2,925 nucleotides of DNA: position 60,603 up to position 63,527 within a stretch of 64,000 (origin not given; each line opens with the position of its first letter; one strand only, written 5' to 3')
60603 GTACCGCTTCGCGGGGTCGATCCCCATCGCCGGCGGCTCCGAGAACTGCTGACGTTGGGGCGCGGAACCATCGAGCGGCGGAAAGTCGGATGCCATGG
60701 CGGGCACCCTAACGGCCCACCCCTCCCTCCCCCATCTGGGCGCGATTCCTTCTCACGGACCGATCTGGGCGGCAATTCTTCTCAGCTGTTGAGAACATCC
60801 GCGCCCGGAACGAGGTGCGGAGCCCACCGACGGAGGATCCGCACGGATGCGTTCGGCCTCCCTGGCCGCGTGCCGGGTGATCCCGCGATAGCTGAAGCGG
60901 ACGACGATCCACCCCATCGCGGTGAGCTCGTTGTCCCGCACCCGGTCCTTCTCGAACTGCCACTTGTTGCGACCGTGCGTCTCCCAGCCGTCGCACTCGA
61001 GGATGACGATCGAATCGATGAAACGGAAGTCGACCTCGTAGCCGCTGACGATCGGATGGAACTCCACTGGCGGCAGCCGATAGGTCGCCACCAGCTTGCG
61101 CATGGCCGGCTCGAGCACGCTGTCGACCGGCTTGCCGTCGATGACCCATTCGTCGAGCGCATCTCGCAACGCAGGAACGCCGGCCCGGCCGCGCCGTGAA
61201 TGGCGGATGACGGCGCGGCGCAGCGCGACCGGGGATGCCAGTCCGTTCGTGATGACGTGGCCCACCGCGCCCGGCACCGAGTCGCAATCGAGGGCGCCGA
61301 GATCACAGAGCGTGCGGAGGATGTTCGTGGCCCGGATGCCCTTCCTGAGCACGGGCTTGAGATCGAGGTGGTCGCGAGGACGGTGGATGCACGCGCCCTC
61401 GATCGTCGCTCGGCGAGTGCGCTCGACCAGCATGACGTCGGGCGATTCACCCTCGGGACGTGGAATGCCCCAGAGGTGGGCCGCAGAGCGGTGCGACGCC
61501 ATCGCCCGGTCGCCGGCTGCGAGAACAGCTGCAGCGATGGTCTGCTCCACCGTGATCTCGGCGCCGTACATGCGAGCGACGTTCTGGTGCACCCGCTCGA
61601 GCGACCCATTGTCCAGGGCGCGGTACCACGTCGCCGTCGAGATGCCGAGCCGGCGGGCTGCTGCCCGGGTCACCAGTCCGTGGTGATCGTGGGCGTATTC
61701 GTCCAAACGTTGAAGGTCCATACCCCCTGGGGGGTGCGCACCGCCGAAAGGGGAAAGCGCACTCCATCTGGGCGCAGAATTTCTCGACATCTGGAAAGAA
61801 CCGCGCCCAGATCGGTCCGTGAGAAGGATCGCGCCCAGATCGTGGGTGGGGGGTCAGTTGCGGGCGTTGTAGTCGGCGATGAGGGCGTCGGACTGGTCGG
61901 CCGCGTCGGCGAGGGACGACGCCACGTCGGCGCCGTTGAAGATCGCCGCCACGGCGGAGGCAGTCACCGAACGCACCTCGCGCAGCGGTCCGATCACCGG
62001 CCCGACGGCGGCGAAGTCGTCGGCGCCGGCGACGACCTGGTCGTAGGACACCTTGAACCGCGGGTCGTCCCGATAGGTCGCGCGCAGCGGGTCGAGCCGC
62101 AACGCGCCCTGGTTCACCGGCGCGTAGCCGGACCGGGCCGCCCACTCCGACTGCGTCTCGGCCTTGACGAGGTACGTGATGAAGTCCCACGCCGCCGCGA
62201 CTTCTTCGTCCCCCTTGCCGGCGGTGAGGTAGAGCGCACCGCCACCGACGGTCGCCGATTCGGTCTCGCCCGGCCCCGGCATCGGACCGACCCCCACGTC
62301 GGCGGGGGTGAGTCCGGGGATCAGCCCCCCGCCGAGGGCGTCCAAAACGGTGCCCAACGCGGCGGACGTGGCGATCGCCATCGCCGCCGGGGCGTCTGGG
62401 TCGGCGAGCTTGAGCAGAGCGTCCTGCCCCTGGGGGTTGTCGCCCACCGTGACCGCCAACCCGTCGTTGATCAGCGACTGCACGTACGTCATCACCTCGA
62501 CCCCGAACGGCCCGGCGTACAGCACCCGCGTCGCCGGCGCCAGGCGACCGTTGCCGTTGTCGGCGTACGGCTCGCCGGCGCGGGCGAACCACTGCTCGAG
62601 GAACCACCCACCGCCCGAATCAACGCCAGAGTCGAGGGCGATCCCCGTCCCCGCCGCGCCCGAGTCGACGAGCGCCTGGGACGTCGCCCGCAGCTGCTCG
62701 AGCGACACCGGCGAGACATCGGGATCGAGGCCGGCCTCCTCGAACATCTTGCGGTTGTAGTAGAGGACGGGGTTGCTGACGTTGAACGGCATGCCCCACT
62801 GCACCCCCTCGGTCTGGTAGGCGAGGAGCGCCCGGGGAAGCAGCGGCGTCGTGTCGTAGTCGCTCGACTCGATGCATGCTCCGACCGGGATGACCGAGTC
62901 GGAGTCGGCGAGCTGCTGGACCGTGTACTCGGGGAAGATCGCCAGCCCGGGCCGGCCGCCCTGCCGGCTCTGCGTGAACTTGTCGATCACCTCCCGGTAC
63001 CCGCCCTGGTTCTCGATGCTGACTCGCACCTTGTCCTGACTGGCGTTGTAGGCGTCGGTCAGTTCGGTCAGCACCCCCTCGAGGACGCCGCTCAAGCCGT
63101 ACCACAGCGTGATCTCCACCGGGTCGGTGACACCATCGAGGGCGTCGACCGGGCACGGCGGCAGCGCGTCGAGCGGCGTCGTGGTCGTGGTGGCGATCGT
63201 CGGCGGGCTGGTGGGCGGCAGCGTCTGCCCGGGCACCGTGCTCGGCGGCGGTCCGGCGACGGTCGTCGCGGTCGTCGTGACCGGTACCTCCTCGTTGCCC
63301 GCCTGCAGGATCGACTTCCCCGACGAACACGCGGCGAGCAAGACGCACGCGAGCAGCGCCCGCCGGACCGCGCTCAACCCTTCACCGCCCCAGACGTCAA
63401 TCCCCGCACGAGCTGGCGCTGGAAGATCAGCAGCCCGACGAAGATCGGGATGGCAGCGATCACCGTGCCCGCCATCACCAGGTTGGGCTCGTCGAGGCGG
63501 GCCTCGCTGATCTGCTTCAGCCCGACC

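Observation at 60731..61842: DUF559/AbiEi-like gene bracketed by two family C elements in inverted orientation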

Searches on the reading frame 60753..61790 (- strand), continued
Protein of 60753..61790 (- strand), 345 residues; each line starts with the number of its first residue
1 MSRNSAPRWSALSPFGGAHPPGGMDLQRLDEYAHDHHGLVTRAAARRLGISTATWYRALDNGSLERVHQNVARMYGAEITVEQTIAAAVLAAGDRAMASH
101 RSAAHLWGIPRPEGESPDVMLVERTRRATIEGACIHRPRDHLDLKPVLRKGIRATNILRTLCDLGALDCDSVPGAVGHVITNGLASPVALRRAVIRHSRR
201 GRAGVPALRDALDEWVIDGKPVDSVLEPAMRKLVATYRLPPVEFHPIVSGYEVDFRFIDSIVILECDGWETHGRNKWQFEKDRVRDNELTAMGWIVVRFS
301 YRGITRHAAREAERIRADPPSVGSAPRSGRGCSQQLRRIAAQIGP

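Call 65: fold_search(model_id=the predicted structure, library=pdb)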
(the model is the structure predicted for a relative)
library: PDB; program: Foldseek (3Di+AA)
matches with E <= 10: 89; with E <= 0.001: 3
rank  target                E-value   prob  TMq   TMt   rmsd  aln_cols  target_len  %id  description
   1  6y8q_A                2.7e-06  1.00  0.43  0.63   4.9       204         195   15  AbiEi antitoxin from Streptococcus agalactiae (released 2020-12-16)
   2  6y8q_D                1.2e-05  1.00  0.39  0.60   4.9       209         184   14  AbiEi antitoxin from Streptococcus agalactiae (released 2020-12-16)
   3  3r3p_B                6.7e-04  1.00  0.26  0.74   3.7        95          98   18  Homing Endonuclease I-Bth0305I Catalytic Domain (released 2011-10-05)
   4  3r3p_A                1.3e-03  1.00  0.25  0.72   3.5        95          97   18  Homing Endonuclease I-Bth0305I Catalytic Domain (released 2011-10-05)
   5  1zel_B                1.5e-03  1.00  0.41  0.43   5.5       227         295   18  Crystal structure of RV2827C protein from Mycobacterium tuberculosis (released 2006-05-02)
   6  9i05_Xr               1.1e-02  0.93  0.22  0.15  15.1       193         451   12  Cryo-EM structure of the large subunit of the mitochondrial ribosome from Toxoplasma gondii (released 2025-06-11)
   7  9i05_Xl               2.3e-02  0.82  0.21  0.16  14.7       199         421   11  Cryo-EM structure of the large subunit of the mitochondrial ribosome from Toxoplasma gondii (released 2025-06-11)
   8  9g6k_Li               3.9e-02  0.87  0.26  0.18  15.0       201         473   14  LSU structure derived from the LSU sample of the mitoribosome from T. gondii. (released 2024-12-11)
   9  6z1p_AS               8.8e-02  0.35  0.17  0.09  15.1       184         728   14  Structure of the mitochondrial ribosome from Tetrahymena thermophila (released 2020-06-24)
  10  9i05_Xv               9.9e-02  0.72  0.22  0.18  13.5       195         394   11  Cryo-EM structure of the large subunit of the mitochondrial ribosome from Toxoplasma gondii (released 2025-06-11)
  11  3hrl                  1.2e-01  1.00  0.23  0.69   3.8        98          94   21  Crystal structure of a putative endonuclease-like protein (ngo0050) from neisseria gonorrhoeae (released 2009-06-30)
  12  9i05_Xi               1.2e-01  0.72  0.25  0.18  15.4       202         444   11  Cryo-EM structure of the large subunit of the mitochondrial ribosome from Toxoplasma gondii (released 2025-06-11)
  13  9g6k_LJ               2.4e-01  0.51  0.25  0.18  14.3       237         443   12  LSU structure derived from the LSU sample of the mitoribosome from T. gondii. (released 2024-12-11)
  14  9ln6_A                2.8e-01  0.66  0.15  0.05  10.7        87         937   20  Structure of human NLRP14-UHRF1 complex (released 2026-03-18)
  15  1vsr                  3.0e-01  0.89  0.21  0.44   5.9       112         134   16  VERY SHORT PATCH REPAIR (VSR) ENDONUCLEASE FROM ESCHERICHIA COLI (released 1999-10-27)
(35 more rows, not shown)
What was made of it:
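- Closest known: Vsr-like 'EDxHD' homing endonucleases. Same: The C-terminal domain is structurally closest to the I-Bth0305I catalytic domain (3r3p), then to DUF559 protein 3hrl and Vsr (call 65).
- The closest solved nuclease domain is a homing endonuclease (call 65).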

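Call 79: search_dna_similar(query=P0003, collection=plasmids, mode=protein, max_evalue=1e-10, max_rows=25)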
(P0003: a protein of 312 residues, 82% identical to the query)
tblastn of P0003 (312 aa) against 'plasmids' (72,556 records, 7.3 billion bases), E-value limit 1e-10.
No match.

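Call 87: search_protein_representatives(protein=P0003)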
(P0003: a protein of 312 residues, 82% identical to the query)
Query: 312 residues. Proteins with E-value up to 0.001 (for the whole library): 13437; up to 1e-10: 5146; up to 1e-30: 193. The best 150 are listed.
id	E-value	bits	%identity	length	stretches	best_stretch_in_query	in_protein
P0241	7.8e-107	373.7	58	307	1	1-305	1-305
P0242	2.3e-89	316.3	54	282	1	28-302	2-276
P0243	4.7e-88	312.0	50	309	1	3-307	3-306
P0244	2.5e-87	309.6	58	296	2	4-235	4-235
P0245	1.7e-86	306.9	51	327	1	5-305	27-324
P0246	5.4e-84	298.7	49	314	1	1-306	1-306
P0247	4.6e-82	292.3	52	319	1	1-304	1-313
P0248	1.1e-79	284.6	75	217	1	97-268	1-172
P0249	1.3e-79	284.3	55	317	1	1-297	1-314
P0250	3.7e-77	276.2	45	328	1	1-303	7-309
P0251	2.1e-76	273.7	49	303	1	7-295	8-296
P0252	6.6e-74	265.5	48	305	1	6-302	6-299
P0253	7.4e-74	265.4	45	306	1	1-304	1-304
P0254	1.8e-73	264.1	44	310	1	4-303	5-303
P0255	4.5e-72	259.5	54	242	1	66-299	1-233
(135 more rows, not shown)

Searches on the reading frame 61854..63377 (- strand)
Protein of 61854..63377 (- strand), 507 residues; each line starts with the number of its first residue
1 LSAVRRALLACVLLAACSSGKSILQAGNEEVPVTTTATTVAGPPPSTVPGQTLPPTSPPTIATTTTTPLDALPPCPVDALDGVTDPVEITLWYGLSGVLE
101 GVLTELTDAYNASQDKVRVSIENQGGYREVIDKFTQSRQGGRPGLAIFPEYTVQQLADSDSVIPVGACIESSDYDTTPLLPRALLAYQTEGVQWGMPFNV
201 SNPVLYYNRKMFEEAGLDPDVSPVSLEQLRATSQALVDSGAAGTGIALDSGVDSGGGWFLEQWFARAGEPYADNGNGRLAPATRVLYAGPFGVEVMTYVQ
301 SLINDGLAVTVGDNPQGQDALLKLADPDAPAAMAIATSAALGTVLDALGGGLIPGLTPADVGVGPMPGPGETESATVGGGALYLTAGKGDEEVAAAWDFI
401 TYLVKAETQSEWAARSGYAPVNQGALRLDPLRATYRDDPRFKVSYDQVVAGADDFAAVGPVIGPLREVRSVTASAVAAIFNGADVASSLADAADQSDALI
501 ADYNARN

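Call 11: search_protein_families(library=pfam, proteins=[window:61854-63377:-], max_evalue=0.01)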
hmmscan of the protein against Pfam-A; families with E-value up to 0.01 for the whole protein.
window:61854-63377:- (507 aa): 2 families
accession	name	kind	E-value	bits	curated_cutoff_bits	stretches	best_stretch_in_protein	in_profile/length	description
PF13416.11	SBP_bac_8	-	8.5e-31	108.2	27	1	106-439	2-275/279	Bacterial extracellular solute-binding protein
PF01547.30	SBP_bac_1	-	3.2e-22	80.4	26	1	103-409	10-306/307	Bacterial extracellular solute-binding protein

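Call 69: find_homologous_proteins(query=window:61854-63377:-, max_evalue=1e-30)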
Query window:61854-63377:- (507 aa): 1519 proteins with E <= 1e-30 among 8000 candidates; the best 120 are listed.
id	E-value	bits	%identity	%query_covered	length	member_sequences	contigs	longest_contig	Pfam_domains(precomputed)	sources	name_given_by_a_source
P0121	0.0e+0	1113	100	100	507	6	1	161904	PF13416.12,PF01547.31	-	-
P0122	1.5e-291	986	90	97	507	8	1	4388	PF13416.12,PF01547.31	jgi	jgi:sn-glycerol 3-phosphate transport system substrate-binding protein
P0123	4.4e-282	954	86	99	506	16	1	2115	PF13416.12,PF01547.31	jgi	jgi:sn-glycerol 3-phosphate transport system substrate-binding protein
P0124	7.3e-278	940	85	96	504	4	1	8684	PF13416.12,PF01547.31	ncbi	-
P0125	3.5e-272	922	84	99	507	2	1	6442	PF13416.12,PF01547.31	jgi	jgi:sn-glycerol 3-phosphate transport system substrate-binding protein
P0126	5.9e-272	921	83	99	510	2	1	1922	PF13416.12,PF01547.31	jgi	jgi:sn-glycerol 3-phosphate transport system substrate-binding protein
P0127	1.8e-268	909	83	97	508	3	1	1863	PF13416.12,PF01547.31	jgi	jgi:sn-glycerol 3-phosphate transport system substrate-binding protein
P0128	1.2e-264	897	82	100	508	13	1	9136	PF13416.12,PF01547.31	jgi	jgi:sn-glycerol 3-phosphate transport system substrate-binding protein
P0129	3.1e-262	889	82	96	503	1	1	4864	PF13416.12,PF01547.31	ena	-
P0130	2.8e-250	849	76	96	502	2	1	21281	PF13416.12,PF01547.31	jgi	jgi:sn-glycerol 3-phosphate transport system substrate-binding protein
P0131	2.7e-246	836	75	100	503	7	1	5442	PF13416.12,PF01547.31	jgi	jgi:sn-glycerol 3-phosphate transport system substrate-binding protein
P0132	1.9e-243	827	74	99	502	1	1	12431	PF13416.12,PF01547.31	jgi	jgi:sn-glycerol 3-phosphate transport system substrate-binding protein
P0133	2.2e-240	817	75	99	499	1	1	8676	PF13416.12,PF01547.31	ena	-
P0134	3.5e-239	813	74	99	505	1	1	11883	PF13416.12,PF01547.31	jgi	jgi:sn-glycerol 3-phosphate transport system substrate-binding protein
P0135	9.0e-239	812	74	100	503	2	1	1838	PF13416.12,PF01547.31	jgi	jgi:sn-glycerol 3-phosphate transport system substrate-binding protein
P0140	5.0e-225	766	67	99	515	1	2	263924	PF13416.12,PF01547.31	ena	-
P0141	1.8e-223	761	70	99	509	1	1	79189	PF13416.12,PF01547.31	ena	-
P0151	1.1e-213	729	67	96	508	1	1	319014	PF13416.12,PF01547.31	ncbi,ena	-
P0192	1.3e-198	679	65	99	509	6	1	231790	PF13416.12,PF01547.31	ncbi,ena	-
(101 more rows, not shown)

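Call 70: find_encoding_contigs(protein=P0192, flank=5000, max_places=2)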
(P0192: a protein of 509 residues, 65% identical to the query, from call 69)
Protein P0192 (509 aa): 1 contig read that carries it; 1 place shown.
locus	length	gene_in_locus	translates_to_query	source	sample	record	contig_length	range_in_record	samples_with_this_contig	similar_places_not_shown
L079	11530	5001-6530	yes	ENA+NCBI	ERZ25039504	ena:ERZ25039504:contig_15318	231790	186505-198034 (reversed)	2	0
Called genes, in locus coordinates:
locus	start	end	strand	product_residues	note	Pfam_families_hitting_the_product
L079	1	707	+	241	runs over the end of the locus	-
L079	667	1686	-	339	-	PF00561:Abhydrolase_1, PF12146:Hydrolase_4, PF12697:Abhydrolase_6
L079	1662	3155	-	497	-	PF03109:ABC1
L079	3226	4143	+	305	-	PF00528:BPD_transp_1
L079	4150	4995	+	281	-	PF00528:BPD_transp_1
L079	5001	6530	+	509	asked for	PF01547:SBP_bac_1, PF13416:SBP_bac_8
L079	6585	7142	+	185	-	PF00160:Pro_isomerase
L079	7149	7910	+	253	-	PF00106:adh_short, PF01370:Epimerase (weak), PF08659:KR, PF23441:SDR, PF13561:adh_short_C2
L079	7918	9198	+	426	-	PF00202:Aminotran_3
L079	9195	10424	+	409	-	PF06224:AlkZ-like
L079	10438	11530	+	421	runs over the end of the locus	PF01594:AI-2E_transport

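Call 71: find_encoding_contigs(protein=P0140, flank=5000, max_places=2)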
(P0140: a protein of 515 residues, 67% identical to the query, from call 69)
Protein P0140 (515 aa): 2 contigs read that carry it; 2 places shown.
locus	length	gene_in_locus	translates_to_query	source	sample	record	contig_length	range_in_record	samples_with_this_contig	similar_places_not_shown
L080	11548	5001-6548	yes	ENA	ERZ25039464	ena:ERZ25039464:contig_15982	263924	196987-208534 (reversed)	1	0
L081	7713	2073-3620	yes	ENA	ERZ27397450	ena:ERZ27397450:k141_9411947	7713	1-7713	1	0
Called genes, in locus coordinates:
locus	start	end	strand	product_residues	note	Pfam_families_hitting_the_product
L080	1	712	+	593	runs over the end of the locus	PF15420:Abhydrolase_9_N, PF10081:Abhydrolase_9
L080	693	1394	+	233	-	-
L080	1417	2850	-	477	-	PF03109:ABC1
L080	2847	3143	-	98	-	-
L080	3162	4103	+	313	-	PF00528:BPD_transp_1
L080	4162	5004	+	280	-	PF00528:BPD_transp_1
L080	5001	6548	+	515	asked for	PF01547:SBP_bac_1, PF13416:SBP_bac_8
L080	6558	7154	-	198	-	PF13338:AbiEi_4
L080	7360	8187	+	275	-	PF00230:MIP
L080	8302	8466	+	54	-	-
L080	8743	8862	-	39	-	-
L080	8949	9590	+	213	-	PF05145:AbrB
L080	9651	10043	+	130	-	-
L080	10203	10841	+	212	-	PF00160:Pro_isomerase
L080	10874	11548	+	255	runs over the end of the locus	PF00106:adh_short, PF08659:KR (weak), PF23441:SDR, PF01370:Epimerase (weak), PF13561:adh_short_C2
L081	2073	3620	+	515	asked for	PF01547:SBP_bac_1, PF13416:SBP_bac_8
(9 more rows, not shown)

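Call 72: find_encoding_contigs(protein=P0151, flank=5000, max_places=2)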
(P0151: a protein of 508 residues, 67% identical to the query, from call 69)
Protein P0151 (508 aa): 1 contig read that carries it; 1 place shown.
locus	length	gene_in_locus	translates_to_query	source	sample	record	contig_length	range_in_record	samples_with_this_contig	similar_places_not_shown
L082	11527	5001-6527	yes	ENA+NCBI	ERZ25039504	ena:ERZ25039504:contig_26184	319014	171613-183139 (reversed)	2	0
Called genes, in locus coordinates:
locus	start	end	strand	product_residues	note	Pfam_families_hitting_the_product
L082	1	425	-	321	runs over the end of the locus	PF04542:Sigma70_r2, PF22029:PhyR_sigma2 (weak), PF08281:Sigma70_r4_2, PF12680:SnoaL_2 (weak)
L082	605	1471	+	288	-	PF00296:Bac_luciferase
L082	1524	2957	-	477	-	PF03109:ABC1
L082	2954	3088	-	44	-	-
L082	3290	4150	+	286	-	PF00528:BPD_transp_1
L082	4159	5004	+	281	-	PF00528:BPD_transp_1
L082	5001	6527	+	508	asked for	PF01547:SBP_bac_1, PF13416:SBP_bac_8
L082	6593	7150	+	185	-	PF00160:Pro_isomerase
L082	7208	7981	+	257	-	PF00106:adh_short, PF08659:KR (weak), PF13561:adh_short_C2, PF23441:SDR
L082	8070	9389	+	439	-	PF06224:AlkZ-like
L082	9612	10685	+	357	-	PF01594:AI-2E_transport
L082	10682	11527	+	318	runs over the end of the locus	PF06089:Asparaginase_II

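Call 75: find_encoding_contigs(protein=P0141, flank=4000, max_places=2)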
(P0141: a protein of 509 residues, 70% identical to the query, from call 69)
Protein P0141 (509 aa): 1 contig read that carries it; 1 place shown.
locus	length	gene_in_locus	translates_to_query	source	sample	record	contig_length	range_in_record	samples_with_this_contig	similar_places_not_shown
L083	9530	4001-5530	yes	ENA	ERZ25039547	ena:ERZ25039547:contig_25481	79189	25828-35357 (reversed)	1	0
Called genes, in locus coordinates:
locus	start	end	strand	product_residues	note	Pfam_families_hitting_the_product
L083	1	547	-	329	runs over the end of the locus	PF00561:Abhydrolase_1, PF12146:Hydrolase_4, PF12697:Abhydrolase_6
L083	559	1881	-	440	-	PF03109:ABC1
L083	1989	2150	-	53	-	-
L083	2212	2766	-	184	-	-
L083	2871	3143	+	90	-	-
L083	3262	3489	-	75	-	-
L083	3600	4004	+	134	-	PF00528:BPD_transp_1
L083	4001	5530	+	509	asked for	PF01547:SBP_bac_1, PF13416:SBP_bac_8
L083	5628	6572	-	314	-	PF13338:AbiEi_4 (faint), PF04480:DUF559, PF18741:MTES_1575 (weak)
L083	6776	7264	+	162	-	PF00160:Pro_isomerase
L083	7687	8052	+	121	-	PF00106:adh_short, PF13561:adh_short_C2, PF23441:SDR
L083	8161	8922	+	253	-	PF00202:Aminotran_3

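Call 76: find_encoding_contigs(protein=P0121, flank=10000, max_places=2)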
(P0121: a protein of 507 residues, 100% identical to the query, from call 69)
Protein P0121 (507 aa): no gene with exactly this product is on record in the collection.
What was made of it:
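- Tried and rejected: The genome scan was used up, and the look-up of the window's own SBP failed (call 76).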
